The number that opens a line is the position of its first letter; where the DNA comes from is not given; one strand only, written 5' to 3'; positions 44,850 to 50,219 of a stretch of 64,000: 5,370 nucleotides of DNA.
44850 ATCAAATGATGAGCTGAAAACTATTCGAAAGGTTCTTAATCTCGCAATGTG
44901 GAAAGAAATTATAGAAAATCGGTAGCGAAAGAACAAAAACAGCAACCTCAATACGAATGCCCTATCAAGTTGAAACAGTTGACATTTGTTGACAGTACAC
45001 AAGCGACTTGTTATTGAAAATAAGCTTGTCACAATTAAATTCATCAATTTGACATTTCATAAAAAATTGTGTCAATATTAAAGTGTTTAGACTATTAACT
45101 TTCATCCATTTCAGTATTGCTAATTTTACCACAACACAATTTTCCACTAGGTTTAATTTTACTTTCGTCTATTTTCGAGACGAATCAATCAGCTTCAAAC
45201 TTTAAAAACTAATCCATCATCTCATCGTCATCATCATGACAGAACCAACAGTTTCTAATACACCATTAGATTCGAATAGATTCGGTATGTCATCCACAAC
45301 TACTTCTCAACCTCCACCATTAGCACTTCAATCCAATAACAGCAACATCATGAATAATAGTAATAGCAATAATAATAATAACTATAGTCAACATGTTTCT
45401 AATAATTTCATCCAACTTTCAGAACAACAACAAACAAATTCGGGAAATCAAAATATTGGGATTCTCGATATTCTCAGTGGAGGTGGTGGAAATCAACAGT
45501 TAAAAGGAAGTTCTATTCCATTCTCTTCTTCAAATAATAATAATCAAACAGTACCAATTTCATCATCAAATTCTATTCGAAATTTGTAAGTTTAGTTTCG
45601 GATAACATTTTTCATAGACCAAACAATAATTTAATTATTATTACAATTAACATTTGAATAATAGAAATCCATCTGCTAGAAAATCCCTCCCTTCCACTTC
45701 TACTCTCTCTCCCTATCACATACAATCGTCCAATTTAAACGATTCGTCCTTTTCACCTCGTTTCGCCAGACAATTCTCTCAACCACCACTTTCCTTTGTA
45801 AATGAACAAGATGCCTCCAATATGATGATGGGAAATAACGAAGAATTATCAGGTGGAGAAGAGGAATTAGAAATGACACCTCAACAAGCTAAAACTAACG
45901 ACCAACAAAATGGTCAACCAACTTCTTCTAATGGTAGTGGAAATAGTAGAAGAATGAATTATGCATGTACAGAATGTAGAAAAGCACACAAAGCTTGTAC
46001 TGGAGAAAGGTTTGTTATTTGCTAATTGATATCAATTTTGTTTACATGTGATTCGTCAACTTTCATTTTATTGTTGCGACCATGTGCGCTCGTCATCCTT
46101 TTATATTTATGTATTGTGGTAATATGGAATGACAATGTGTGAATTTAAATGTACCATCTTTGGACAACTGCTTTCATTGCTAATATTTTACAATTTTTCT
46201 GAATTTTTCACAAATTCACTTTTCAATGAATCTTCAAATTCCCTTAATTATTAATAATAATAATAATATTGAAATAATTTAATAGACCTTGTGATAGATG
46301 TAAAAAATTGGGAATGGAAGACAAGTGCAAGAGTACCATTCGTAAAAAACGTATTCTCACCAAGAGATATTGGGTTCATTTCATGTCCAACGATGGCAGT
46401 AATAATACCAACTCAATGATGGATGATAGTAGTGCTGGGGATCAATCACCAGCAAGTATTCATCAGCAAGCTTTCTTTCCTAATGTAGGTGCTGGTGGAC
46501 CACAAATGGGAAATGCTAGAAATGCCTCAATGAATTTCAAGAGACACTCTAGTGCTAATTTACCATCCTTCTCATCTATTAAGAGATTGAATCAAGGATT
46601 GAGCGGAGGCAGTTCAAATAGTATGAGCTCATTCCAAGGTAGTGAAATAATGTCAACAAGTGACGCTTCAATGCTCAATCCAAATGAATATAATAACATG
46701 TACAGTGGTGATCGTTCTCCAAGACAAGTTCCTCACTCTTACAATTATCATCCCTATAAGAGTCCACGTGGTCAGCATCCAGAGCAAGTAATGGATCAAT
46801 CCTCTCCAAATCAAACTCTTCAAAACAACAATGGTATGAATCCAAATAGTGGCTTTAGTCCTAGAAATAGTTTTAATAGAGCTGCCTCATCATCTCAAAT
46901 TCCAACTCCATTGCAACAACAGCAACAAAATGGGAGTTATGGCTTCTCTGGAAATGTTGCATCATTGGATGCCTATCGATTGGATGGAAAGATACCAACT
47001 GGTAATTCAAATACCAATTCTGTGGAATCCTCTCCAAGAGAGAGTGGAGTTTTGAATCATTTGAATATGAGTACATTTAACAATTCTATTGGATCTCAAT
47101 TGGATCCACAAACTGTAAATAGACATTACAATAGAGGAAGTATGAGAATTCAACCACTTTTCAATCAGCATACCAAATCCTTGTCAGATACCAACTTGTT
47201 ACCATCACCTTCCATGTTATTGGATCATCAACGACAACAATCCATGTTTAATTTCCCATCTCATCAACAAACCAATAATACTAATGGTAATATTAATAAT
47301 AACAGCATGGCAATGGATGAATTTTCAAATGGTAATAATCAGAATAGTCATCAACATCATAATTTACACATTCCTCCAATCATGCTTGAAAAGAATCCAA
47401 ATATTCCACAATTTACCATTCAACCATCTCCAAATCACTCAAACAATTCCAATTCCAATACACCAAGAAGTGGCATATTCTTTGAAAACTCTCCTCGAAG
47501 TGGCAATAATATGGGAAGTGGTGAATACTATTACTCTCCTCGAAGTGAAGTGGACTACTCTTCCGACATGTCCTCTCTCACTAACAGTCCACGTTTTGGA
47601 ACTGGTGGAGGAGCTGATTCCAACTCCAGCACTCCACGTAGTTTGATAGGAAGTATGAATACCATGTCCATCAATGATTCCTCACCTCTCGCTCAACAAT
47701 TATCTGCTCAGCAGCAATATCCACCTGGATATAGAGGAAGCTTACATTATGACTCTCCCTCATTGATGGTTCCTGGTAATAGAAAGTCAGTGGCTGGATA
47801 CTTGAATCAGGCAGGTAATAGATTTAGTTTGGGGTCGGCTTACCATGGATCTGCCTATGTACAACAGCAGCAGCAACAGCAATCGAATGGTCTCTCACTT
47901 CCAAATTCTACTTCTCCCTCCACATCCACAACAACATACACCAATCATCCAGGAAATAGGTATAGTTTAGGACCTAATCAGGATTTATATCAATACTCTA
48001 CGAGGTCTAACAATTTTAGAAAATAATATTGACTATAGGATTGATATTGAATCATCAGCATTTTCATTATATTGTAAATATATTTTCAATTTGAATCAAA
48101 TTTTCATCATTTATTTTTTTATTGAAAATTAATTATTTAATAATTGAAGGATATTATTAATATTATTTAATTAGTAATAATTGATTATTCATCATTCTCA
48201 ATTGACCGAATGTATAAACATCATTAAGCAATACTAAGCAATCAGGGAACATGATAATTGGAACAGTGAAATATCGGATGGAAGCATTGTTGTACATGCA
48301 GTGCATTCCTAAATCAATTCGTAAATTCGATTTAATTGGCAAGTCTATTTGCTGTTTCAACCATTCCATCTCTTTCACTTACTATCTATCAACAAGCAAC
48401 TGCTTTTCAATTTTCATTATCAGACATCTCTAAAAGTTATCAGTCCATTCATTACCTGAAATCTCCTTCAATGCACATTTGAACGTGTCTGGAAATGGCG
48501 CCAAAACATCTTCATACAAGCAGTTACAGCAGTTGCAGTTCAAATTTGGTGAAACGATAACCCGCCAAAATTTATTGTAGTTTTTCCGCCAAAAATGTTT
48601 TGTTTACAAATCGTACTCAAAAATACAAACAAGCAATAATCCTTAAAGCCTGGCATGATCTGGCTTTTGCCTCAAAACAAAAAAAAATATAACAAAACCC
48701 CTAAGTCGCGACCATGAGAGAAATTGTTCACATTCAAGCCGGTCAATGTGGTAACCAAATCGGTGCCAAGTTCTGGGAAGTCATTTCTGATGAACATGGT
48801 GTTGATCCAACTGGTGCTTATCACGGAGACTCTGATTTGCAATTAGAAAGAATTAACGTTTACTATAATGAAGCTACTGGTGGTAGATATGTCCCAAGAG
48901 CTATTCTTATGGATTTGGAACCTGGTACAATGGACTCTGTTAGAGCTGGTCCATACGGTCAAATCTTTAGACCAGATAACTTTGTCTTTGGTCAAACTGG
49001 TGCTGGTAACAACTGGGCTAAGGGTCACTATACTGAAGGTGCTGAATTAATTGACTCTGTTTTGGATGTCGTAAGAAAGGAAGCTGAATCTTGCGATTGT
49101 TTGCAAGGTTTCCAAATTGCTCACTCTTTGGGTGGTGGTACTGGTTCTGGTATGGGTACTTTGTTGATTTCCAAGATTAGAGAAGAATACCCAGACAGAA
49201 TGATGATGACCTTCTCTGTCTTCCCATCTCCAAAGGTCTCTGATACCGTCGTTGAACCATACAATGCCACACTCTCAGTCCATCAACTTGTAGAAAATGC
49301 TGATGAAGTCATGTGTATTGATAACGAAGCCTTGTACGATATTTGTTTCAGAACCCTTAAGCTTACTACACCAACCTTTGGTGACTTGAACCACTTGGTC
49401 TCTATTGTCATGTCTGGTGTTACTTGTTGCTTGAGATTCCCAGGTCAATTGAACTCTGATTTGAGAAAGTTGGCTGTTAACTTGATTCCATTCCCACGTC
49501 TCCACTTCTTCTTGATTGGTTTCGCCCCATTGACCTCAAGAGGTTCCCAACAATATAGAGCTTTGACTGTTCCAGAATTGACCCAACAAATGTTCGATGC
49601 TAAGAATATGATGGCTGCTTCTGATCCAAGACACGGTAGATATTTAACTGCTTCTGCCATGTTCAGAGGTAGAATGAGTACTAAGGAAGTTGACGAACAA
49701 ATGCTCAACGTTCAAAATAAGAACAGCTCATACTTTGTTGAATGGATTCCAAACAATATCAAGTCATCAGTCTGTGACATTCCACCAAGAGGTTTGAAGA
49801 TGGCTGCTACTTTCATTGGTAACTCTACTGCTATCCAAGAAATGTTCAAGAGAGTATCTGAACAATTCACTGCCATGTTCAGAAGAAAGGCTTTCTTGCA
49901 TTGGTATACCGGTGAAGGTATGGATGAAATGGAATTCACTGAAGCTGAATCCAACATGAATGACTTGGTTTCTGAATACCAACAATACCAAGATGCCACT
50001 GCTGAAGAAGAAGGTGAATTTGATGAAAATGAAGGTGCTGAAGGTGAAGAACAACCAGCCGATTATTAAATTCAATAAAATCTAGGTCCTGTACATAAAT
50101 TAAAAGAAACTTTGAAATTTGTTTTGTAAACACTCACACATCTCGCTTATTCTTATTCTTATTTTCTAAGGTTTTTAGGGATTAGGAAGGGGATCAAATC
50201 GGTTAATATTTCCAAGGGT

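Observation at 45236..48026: GAL4-type Zn2Cys6 transcription factor outside fungi, with the zinc cluster split by a 276-nt intron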

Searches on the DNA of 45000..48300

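Call 30: search_rna_families(source=window, start=45000, end=48300, threshold=evalue, max_evalue=10)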
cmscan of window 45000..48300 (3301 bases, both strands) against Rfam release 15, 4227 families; matches with E-value up to 10: 8.
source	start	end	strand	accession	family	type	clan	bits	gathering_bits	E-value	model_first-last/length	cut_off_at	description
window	45491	45568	-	RF02282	TtnuCD5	Gene; snRNA; snoRNA; CD-box;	-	24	70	4.2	1-77/77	no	Tetrahymena snoRNA TtnuCD5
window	46506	46565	-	RF04036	mir-2076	Gene; miRNA;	-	21.8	90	0.38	1-68/68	no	mir-2076 microRNA precursor family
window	47254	47322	-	RF04009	mir-754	Gene; miRNA;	-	18.4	84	6.4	1-78/78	no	mir-754 microRNA precursor family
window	47598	47645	-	RF03189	mir-1175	Gene; miRNA;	-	17.3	51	2.4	1-72/72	no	mir-1175 microRNA precursor family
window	46564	46598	-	RF03548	mir-302_2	Gene; miRNA;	-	17.3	70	7.6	14-48/68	no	mir-302_2 microRNA precursor family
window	47820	47887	+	RF02248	Six3os1_3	Gene; lncRNA;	-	17.1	40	0.27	1-75/75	no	Six3os1 conserved region 3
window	45187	45236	-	RF01141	sR18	Gene; snRNA; snoRNA; CD-box;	-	17.1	45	1.3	1-56/56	no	Small nucleolar RNA sR18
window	47086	47132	+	RF00032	Histone3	Cis-reg;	-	16.4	34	0.9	1-46/46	no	Histone 3' UTR stem-loop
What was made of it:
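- On Intron-hosted ncRNA (snoRNA, miRNA or other Rfam family): No Rfam hit lies in 46010-46285 at E<=10 (call 30).
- No Rfam family matches inside the intron, even at E<=10 (call 30).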

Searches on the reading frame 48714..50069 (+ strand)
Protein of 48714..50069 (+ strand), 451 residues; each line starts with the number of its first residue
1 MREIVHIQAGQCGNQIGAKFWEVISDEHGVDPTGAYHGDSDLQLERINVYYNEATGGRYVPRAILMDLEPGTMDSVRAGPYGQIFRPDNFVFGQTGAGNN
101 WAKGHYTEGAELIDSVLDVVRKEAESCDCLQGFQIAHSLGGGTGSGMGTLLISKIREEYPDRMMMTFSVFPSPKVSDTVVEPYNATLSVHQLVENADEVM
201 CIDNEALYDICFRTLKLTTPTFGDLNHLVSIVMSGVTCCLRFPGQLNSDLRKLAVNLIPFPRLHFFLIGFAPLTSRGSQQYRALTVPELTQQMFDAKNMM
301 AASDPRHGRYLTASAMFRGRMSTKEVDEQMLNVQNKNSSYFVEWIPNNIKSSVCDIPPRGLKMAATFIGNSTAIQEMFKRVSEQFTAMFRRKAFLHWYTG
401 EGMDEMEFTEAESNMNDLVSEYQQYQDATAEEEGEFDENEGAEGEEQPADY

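Call 56: search_protein_families(library=pfam, proteins=[window:48714-50069:+], max_evalue=0.001)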
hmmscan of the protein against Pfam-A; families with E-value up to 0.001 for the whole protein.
window:48714-50069:+ (451 aa): 3 families
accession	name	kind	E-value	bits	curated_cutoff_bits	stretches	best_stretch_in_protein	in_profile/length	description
PF00091.31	Tubulin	-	1.5e-64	218.2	33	1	3-211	1-189/190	Tubulin/FtsZ family, GTPase domain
PF03953.22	Tubulin_C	-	3e-41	140.9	26.6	1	261-382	1-125/126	Tubulin C-terminal domain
PF10644.15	Misat_Tub_SegII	-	8e-05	23.4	26.5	1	2-71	1-68/115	Misato Segment II tubulin-like domain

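Call 59: search_solved_structures(query=window:48714-50069:+, max_evalue=1e-100)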
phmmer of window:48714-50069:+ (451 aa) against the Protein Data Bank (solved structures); distinct sequences matched with E-value up to 1e-100: 149 (the best 60 are shown).
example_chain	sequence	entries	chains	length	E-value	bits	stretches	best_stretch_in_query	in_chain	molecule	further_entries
6u0h_B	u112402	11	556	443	1.2e-293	976.6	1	1-442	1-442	Tubulin beta chain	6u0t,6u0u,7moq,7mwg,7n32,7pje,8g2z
7miz_A1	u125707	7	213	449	1.8e-293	976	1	1-447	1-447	Tubulin beta chain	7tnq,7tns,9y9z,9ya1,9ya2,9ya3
6u42_1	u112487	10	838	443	2.2e-292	972.4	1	1-440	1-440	Tubulin beta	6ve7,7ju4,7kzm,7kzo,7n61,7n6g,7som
9r4x_B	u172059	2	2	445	6.8e-289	960.9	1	1-441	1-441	Tubulin beta chain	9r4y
8snb_AC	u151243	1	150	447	6e-288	957.8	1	1-447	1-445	Tubulin beta chain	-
9eok_B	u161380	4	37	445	1.3e-287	956.6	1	1-443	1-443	Tubulin beta-4 chain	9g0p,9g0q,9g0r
9fvj_A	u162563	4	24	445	4.9e-287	954.8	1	1-443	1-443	Tubulin beta chain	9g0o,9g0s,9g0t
11yj_A1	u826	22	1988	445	1.8e-286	952.9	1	1-440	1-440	Tubulin beta-4B chain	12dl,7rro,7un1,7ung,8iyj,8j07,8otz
5ubq_D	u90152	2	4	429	2.9e-286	952.2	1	1-429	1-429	Tubulin beta chain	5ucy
5z4u_B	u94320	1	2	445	3.9e-286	951.8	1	1-443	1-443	Tubulin beta-2B chain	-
4i4t_B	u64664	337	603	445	7.4e-286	950.9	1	1-443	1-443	Tubulin beta-2B chain | Tubulin beta | Uncharacterized protein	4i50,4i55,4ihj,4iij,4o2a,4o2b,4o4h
5zxh_B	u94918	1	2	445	1e-285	950.4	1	1-443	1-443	Tubulin beta-2B chain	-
2xrp_A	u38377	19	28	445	1.9e-285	949.5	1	1-443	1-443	TUBULIN BETA-2B CHAIN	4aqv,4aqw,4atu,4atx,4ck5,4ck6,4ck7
6gf3_D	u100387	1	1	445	3.7e-285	948.6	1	1-443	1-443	Tubulin beta-2B chain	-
5ca1_B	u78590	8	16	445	4e-285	948.5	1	1-444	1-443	Tubulin beta-2 chain | Tubulin beta chain | Tubulin beta-2B chain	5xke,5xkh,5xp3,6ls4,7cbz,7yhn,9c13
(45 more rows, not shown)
